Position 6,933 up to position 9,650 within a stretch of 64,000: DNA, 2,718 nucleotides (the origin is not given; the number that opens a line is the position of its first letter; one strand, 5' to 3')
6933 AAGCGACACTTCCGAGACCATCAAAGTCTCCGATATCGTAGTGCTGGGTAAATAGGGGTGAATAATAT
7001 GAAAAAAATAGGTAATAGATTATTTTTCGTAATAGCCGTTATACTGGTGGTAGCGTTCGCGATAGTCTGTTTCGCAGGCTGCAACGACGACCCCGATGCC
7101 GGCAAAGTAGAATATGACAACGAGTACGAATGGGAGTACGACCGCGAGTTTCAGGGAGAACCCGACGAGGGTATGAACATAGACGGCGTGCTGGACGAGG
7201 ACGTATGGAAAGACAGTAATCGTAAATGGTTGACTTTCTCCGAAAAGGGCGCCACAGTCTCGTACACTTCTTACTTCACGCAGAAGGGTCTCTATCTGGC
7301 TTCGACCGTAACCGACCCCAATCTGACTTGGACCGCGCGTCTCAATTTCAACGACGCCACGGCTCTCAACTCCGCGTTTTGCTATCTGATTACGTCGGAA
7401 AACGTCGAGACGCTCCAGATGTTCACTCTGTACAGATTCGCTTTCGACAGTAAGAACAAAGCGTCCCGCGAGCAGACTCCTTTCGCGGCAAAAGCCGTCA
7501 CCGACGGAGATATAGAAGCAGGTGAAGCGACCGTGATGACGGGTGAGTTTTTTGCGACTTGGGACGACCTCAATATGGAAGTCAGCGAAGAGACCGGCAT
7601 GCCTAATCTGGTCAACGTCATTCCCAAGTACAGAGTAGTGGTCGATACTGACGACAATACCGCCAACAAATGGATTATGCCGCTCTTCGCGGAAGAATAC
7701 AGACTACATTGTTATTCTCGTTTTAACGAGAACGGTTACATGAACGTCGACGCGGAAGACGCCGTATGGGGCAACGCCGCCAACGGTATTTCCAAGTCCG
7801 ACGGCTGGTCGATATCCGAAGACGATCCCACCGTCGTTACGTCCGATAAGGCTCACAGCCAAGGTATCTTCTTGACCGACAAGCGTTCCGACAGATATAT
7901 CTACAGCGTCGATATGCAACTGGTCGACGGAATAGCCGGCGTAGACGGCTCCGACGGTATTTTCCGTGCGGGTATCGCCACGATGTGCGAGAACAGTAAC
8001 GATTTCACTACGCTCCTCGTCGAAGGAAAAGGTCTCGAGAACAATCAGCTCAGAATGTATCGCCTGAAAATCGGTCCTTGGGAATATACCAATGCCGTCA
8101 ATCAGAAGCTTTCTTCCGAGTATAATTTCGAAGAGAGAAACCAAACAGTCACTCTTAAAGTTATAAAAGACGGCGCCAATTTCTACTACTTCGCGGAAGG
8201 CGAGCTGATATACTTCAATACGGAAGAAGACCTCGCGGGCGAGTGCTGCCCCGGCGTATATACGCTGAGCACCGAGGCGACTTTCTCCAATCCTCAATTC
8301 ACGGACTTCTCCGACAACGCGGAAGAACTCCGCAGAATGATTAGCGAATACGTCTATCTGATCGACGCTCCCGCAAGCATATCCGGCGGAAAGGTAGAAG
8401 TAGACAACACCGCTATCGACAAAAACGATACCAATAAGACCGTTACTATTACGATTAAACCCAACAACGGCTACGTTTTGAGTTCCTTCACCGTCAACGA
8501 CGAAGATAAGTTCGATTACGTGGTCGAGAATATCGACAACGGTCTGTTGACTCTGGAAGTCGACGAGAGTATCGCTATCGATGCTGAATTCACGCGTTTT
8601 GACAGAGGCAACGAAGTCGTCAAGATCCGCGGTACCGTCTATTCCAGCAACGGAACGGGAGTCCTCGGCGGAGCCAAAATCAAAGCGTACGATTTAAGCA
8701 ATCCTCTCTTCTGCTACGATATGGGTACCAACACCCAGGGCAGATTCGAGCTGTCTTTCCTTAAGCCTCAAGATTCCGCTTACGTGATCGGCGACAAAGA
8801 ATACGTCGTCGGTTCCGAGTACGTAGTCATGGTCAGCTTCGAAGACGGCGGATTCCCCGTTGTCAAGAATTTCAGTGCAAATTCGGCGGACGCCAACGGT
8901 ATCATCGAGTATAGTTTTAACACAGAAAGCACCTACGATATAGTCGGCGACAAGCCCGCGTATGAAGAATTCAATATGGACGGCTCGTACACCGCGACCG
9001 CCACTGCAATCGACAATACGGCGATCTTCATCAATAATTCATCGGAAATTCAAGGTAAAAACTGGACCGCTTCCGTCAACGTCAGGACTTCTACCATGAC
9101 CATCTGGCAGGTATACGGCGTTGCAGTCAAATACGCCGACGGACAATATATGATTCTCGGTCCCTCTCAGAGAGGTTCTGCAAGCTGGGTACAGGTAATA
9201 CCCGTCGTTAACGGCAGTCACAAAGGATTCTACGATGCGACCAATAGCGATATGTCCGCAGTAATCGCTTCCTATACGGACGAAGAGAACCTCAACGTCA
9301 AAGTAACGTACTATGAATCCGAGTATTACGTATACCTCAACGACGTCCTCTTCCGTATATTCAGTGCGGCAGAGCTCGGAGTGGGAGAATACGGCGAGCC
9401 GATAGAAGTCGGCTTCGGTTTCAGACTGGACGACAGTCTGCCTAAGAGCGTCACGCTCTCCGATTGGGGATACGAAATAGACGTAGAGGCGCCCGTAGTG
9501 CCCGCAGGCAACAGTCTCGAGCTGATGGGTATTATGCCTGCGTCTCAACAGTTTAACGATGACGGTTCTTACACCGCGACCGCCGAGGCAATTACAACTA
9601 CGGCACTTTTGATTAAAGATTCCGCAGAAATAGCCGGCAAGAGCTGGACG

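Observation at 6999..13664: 2,221-aa lipoprotein with eight tandem copies of an unrecognised ~195-aa beta-rich domain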

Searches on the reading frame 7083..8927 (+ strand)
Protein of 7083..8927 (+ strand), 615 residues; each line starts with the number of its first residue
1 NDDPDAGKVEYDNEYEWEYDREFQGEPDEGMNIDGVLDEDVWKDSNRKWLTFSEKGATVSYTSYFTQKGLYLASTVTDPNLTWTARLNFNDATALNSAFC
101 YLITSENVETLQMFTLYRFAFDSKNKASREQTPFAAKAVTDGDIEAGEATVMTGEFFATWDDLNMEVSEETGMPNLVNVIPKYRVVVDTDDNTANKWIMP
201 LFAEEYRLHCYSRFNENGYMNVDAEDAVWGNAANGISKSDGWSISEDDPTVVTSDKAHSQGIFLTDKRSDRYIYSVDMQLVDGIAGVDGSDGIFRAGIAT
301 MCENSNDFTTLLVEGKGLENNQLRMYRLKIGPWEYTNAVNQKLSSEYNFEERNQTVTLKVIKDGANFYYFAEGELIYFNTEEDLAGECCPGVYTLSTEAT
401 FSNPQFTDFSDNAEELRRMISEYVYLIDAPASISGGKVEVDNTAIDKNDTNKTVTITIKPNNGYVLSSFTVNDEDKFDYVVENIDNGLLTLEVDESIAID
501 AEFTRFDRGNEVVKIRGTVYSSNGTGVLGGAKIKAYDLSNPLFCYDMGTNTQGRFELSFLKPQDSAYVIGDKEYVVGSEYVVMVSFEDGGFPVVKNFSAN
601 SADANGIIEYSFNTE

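Call 40: search_solved_structures(query=window:7083-8927:+, max_evalue=10)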
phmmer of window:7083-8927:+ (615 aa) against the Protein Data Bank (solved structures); distinct sequences matched with E-value up to 10: 0.

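Call 41: find_homologous_proteins(query=window:7083-8927:+, max_evalue=0.001)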
Query window:7083-8927:+ (615 aa): 2 proteins with E <= 0.001 among 8000 candidates.
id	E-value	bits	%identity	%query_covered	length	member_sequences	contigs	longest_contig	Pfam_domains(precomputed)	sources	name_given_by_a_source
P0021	6.5e-262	889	63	99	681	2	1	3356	-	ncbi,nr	ncbi:MAG: hypothetical protein SOW78_05175, partial [Clostridia bacterium]|nr:hypothetical protein [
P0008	2.8e-174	599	47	99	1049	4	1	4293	-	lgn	-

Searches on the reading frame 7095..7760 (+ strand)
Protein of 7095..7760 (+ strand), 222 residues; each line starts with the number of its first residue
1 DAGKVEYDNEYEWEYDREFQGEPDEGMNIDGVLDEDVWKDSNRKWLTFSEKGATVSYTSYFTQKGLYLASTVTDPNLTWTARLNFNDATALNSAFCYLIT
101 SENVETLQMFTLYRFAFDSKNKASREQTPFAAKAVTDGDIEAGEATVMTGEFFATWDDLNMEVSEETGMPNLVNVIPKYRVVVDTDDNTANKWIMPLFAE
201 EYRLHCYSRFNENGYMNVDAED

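Call 16: search_protein_families(library=pfam, proteins=[window:7095-7760:+], max_evalue=10)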
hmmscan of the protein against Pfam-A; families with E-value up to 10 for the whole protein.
window:7095-7760:+ (222 aa): 1 family
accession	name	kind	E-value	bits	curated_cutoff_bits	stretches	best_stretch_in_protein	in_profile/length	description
PF18530.7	Swi6_N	-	0.16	12.6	33.8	1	171-195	56-79/103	Swi6 N-terminal domain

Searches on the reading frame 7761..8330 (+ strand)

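Call 16: search_protein_families(library=pfam, proteins=[window:7761-8330:+], max_evalue=10)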
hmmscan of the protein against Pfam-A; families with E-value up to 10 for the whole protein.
window:7761-8330:+ (190 aa): 1 family
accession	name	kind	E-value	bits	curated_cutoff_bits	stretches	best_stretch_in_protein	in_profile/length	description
PF22058.2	X25_BaPul_like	-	0.093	13.3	27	1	101-144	40-81/87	Pullulanase X25 domain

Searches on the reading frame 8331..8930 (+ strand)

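Call 16: search_protein_families(library=pfam, proteins=[window:8331-8930:+], max_evalue=10)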
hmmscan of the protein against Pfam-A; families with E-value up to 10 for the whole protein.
window:8331-8930:+ (200 aa): 3 families
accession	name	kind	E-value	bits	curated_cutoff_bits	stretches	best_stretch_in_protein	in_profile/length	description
PF13620.12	CarboxypepD_reg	-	0.00065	20.4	32.3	1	99-148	2-49/82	Carboxypeptidase regulatory-like domain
PF18998.6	Flg_new_2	-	0.00079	19.8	23.6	1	18-88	9-70/73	Divergent InlB B-repeat domain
PF24612.2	Ig_TgrO1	-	0.15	12.7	27.9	1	16-63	7-55/81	TgrO1-like, immunoglobulin-like domain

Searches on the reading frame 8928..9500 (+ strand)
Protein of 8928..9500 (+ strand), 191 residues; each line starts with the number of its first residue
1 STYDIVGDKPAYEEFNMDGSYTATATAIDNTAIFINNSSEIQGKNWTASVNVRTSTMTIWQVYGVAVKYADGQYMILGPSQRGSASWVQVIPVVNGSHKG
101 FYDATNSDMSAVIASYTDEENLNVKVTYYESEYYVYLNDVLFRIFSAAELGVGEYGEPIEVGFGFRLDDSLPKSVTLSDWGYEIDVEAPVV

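Call 10: search_solved_structures(query=A1, max_evalue=10, show_alignments=2)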
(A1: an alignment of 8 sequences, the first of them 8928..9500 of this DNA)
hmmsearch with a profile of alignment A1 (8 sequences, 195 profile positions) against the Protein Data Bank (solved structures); distinct sequences matched with E-value up to 10: 0.

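Call 11: search_protein_families(library=pfam, alignment_id=A1, max_evalue=10)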
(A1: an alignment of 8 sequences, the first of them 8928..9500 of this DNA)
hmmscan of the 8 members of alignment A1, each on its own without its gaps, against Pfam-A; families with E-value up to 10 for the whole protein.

A. member 1, window:8928-9500:+ (191 aa): 1 family
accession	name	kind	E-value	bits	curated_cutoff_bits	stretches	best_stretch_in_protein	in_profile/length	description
PF11329.14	DUF3131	-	0.12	11.8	20.3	1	14-121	250-354/367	Protein of unknown function (DUF3131)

B. families by the number of members that match (of 8 scanned): 5 families
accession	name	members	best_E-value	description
PF17851.8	GH43_C2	1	0.012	Beta xylosidase C-terminal Concanavalin A-like domain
PF06460.18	CoV_Methyltr_2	1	0.029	Coronavirus 2'-O-methyltransferase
PF25666.1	Partiti_capsid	1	0.098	Partitivirus capsid protein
PF11329.14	DUF3131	1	0.12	Protein of unknown function (DUF3131)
PF15765.10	DUF4694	1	0.25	Domain of unknown function (DUF4694)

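Call 23: predict_structure(alignment_id=A1)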
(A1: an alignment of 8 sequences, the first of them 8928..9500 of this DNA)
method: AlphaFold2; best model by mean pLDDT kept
length: 191 residues; sequences in the alignment: 8
mean_pLDDT: 83.2   pTM: 0.84
mean pLDDT of the five models: 83.2, 82.9, 80.8, 79.8, 76.1
residues with pLDDT >= 90: 69; 70-90: 85; 50-70: 37; < 50: 0
segments of 3 or more residues with pLDDT < 50: none
pLDDT, mean of each block of 10 residues (from residue 1): 84 91 87 91 96 82 89 85 62 59 63 77 93 89 84 88 84 86 93 75
secondary structure, 60 per line:
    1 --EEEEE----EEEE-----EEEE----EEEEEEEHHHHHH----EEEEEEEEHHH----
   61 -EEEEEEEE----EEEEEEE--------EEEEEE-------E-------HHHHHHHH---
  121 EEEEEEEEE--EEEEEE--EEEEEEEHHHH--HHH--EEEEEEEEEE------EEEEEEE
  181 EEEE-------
elements in order: E3-7 E12-15 E21-24 E29-35 H36-41 E46-53 E62-69 E74-80 E89-94 H110-117 E121-129 E132-137 E140-146 H147-150 E158-167 E174-184

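Call 25: fold_search(model_id=the predicted structure, library=pdb)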
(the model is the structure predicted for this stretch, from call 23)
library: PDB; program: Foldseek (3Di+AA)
matches with E <= 10: 1431; with E <= 0.001: 132
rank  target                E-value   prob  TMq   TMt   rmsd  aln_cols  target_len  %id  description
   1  3o12                  2.4e-06  1.00  0.60  0.62   4.3       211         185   13  The crystal structure of a functionally unknown protein from Saccharomyces cerevisiae. (released 2010-09-15)
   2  2z42                  2.2e-05  1.00  0.52  0.44   6.7       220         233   10  Crystal Structure of Family 7 Alginate Lyase A1-II' from Sphingomonas sp. A1 (released 2008-05-27)
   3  4isq_B                3.1e-05  1.00  0.41  0.23  10.5       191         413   12  Binding domain of Botulinum neurotoxin DC in complex with human synaptotagmin I (released 2013-08-14)
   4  2zac_A                3.3e-05  1.00  0.53  0.46   6.5       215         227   11  Crystal Structure of Family 7 Alginate Lyase A1-II' Y284F in Complex with Product (MMG) (released 2008-05-27)
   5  2cws                  3.9e-05  1.00  0.52  0.45   6.5       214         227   12  Crystal structure at 1.0 A of alginate lyase A1-II', a member of polysaccharide lyase family-7 (released 2005-11-15)
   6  3azv_A                3.9e-05  1.00  0.45  0.24  10.2       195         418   12  Crystal structure of the receptor binding domain (released 2011-12-28)
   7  2zab_A                5.7e-05  1.00  0.50  0.44   6.8       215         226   11  Crystal Structure of Family 7 Alginate Lyase A1-II' Y284F in Cmplex with Product (GGG) (released 2008-05-27)
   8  3mep_A                7.4e-05  1.00  0.54  0.57   5.2       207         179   10  Crystal Structure of ECA2234 protein from Erwinia carotovora, Northeast Structural Genomics Consortium Target EwR44 (released 2010-04-14)
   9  5lr0_A                7.4e-05  1.00  0.39  0.22  10.8       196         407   11  Binding domain of Botulinum Neurotoxin DC in complex with SialylT (released 2017-08-30)
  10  3n7j                  7.9e-05  1.00  0.51  0.28   5.9       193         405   12  Crystal structure of botulinum neurotoxin serotype D binding domain (released 2010-09-08)
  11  9qcm_A                7.9e-05  1.00  0.52  0.11   6.3       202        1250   14  Botulinum neurotoxin type B1, 14-subunit, Large Progenitor Toxin Complex (L-PTC) (released 2025-09-10)
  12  5vid_E                7.9e-05  1.00  0.48  0.26   6.4       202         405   12  Receptor binding domain of BoNT/B in complex with mini-protein binder Bot.0671.2 (released 2017-09-20)
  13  3mep_B                8.8e-05  1.00  0.56  0.60   4.8       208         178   10  Crystal Structure of ECA2234 protein from Erwinia carotovora, Northeast Structural Genomics Consortium Target EwR44 (released 2010-04-14)
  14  1avb_A                9.7e-05  1.00  0.54  0.47   7.8       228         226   11  ARCELIN-1 FROM PHASEOLUS VULGARIS L (released 1998-10-14)
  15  5jow_A                1.0e-04  1.00  0.58  0.26   5.1       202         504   13  Bacteroides ovatus Xyloglucan PUL GH43A (released 2016-08-10)
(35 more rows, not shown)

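Call 26: search_protein_representatives(alignment_id=A1)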
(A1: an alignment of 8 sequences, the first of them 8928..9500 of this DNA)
Query: 8 sequences, 195 profile positions. Proteins with E-value up to 0.001 (for the whole library): 18; up to 1e-10: 14; up to 1e-30: 10. The best 18 are listed.
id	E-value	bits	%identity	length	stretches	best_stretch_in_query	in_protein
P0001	0.0e+00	2532.1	-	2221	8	2-194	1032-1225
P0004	3.9e-183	620.5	-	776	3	2-191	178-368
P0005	1.7e-102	357.4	-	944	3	13-190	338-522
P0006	1.2e-98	344.8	-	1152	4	3-190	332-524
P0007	6.9e-87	306.4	-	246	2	2-191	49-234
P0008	1.1e-83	295.9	-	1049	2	3-191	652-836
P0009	3.0e-71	255.4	-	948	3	6-190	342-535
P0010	3.0e-69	248.9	-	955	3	3-190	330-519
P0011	6.2e-61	221.7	-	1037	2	2-191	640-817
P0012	1.1e-36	142.7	-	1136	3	15-187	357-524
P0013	3.4e-30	121.4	-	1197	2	12-190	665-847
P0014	2.6e-23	99.0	-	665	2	11-184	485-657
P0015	1.2e-16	77.2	-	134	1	68-183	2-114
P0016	2.2e-11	60.1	-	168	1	51-188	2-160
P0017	1.1e-07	47.9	-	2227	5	121-191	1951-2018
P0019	3.1e-04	36.7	-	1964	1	13-191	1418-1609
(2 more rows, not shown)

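Call 31: search_protein_families(library=pfam, proteins=[P0005, P0006, P0012, P0013, P0014, P0017, P0019], max_evalue=0.01)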
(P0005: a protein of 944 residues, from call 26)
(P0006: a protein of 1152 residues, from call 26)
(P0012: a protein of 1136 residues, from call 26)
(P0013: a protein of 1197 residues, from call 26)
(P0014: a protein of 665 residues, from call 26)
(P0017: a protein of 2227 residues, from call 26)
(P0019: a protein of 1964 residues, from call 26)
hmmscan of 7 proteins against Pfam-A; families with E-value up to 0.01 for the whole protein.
P0005 (944 aa): 1 family
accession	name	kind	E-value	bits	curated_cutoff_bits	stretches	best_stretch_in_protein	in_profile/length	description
PF13385.13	Laminin_G_3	-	1.3e-05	25.8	27.6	1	784-910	14-124/151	Concanavalin A-like lectin/glucanases superfamily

P0006 (1152 aa): 0 families

P0012 (1136 aa): 0 families

P0013 (1197 aa): 1 family
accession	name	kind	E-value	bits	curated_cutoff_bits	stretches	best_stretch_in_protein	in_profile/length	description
PF13620.12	CarboxypepD_reg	-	0.0011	19.8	32.3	1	548-602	1-51/82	Carboxypeptidase regulatory-like domain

P0014 (665 aa): 1 family
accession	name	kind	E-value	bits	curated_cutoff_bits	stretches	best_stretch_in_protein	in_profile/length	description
PF04616.20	Glyco_hydro_43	-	4.8e-25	88.9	32.2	1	91-431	10-264/288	Glycosyl hydrolases family 43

P0017 (2227 aa): 3 families
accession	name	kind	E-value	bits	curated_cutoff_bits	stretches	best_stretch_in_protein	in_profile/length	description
PF06832.18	BiPBP_C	-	0.00011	22.5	26.8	0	841-886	33-77/90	Penicillin-Binding Protein C-terminus Family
PF13620.12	CarboxypepD_reg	-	0.00012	22.8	32.3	1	1754-1829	2-79/82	Carboxypeptidase regulatory-like domain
PF13385.13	Laminin_G_3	-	0.0054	17.3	27.6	0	2126-2192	43-113/151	Concanavalin A-like lectin/glucanases superfamily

P0019 (1964 aa): 0 families

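Call 32: find_related_loci(query=A1, collection=genome_contigs, flank=10000)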
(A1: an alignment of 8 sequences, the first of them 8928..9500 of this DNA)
Query A1 (191 aa) in genome_contigs; peptide patterns used: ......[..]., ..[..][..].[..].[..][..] (x = any residue, [..] = any of these).
45 stretches matched a pattern, but none encodes a relative of the query by tblastn (E <= 1e-3).

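Call 38: find_encoding_contigs(protein=P0014, flank=10000, max_places=4)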
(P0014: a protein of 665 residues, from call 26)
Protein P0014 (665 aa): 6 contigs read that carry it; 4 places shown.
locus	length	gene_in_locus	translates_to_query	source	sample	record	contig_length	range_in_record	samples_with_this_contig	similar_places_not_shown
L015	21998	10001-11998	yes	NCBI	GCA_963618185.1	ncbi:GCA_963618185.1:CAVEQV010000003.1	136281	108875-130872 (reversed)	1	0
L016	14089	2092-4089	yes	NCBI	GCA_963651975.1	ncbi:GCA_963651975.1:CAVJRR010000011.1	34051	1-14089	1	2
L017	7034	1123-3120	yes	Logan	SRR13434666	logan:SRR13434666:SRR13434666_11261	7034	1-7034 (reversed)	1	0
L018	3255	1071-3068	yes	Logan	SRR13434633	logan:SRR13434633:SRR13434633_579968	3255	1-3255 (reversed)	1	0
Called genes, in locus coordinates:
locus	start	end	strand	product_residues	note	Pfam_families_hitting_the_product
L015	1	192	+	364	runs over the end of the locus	PF00528:BPD_transp_1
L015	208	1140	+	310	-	PF00528:BPD_transp_1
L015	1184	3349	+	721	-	PF04616:Glyco_hydro_43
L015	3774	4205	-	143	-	-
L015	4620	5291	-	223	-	-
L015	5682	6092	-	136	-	-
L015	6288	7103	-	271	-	-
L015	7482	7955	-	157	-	-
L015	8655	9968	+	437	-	-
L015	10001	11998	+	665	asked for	PF04616:Glyco_hydro_43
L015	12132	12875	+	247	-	PF00005:ABC_tran, PF13476:AAA_23 (weak), PF13304:AAA_21 (faint)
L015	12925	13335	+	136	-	-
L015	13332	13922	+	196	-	-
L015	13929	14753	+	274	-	-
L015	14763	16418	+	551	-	PF03629:SASA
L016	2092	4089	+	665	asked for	PF04616:Glyco_hydro_43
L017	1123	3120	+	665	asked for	PF04616:Glyco_hydro_43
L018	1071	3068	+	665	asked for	PF04616:Glyco_hydro_43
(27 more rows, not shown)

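Call 60: find_encoding_contigs(protein=P0006, flank=8000, max_places=2)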
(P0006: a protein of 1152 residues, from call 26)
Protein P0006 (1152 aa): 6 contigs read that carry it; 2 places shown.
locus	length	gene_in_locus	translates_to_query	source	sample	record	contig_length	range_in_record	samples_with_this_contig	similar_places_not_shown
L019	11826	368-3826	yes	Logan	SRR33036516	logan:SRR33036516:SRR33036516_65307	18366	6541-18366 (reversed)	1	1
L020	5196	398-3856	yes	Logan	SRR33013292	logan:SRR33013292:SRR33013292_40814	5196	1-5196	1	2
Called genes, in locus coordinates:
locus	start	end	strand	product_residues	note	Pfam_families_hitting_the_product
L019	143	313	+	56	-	-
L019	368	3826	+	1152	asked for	-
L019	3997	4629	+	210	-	-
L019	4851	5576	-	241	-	-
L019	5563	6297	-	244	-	PF02525:Flavodoxin_2, PF03358:FMN_red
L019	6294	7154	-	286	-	PF03255:ACCA, PF01039:Carboxyl_trans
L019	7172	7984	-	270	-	PF01039:Carboxyl_trans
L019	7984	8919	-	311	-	PF00698:Acyl_transf_1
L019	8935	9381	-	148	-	PF07977:FabA, PF22818:ApeI-like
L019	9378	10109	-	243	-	PF00106:adh_short, PF08659:KR, PF13561:adh_short_C2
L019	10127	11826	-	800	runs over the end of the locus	PF00109:ketoacyl-synt, PF00108:Thiolase_N (faint), PF02801:Ketoacyl-synt_C, PF00109:ketoacyl-synt, PF02801:Ketoacyl-synt_C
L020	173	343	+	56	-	-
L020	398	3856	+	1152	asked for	-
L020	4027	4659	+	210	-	-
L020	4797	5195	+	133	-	?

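Call 61: find_encoding_contigs(protein=P0013, flank=8000, max_places=2)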
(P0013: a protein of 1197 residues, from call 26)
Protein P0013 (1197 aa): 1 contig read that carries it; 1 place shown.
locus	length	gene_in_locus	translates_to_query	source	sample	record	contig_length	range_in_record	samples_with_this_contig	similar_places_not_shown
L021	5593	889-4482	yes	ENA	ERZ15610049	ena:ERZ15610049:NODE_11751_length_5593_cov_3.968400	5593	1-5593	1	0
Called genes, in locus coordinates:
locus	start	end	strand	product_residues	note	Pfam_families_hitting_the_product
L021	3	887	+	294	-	?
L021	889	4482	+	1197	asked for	-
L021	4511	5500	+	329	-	PF09479:Flg_new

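Call 62: find_encoding_contigs(protein=P0011, flank=8000, max_places=2)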
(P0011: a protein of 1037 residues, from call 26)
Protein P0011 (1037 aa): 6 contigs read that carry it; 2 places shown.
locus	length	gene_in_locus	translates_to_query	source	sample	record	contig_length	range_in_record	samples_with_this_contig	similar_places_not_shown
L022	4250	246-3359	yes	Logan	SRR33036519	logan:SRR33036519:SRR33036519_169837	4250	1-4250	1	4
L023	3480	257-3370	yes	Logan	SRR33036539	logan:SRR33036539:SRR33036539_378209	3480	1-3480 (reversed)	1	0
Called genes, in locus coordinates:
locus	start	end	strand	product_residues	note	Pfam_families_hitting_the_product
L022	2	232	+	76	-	?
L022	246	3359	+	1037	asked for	-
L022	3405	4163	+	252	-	PF09479:Flg_new (weak), PF18998:Flg_new_2 (faint)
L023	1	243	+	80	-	?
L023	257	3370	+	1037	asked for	-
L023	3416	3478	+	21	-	?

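Call 88: find_encoding_contigs(protein=P0017, flank=9000, max_places=2)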
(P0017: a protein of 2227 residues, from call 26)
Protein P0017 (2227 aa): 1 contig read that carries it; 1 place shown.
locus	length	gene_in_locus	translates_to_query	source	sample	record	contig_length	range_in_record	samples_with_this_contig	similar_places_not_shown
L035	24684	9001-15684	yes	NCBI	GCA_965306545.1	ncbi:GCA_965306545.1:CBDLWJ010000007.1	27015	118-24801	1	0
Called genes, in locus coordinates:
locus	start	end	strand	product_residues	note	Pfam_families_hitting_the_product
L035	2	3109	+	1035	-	PF17132:Glyco_hydro_106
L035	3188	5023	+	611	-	PF01547:SBP_bac_1, PF13416:SBP_bac_8 (weak), PF01547:SBP_bac_1 (weak)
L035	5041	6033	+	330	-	PF00528:BPD_transp_1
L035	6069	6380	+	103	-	-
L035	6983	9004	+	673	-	PF04616:Glyco_hydro_43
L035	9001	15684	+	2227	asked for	-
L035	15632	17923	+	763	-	-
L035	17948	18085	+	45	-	-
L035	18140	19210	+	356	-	-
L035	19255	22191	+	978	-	PF13385:Laminin_G_3 (faint), PF06633:DUF1155 (faint)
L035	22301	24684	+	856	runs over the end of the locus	PF01055:Glyco_hydro_31_2nd, PF07691:PA14 (faint), PF21365:Glyco_hydro_31_3rd, PF17137:DUF5110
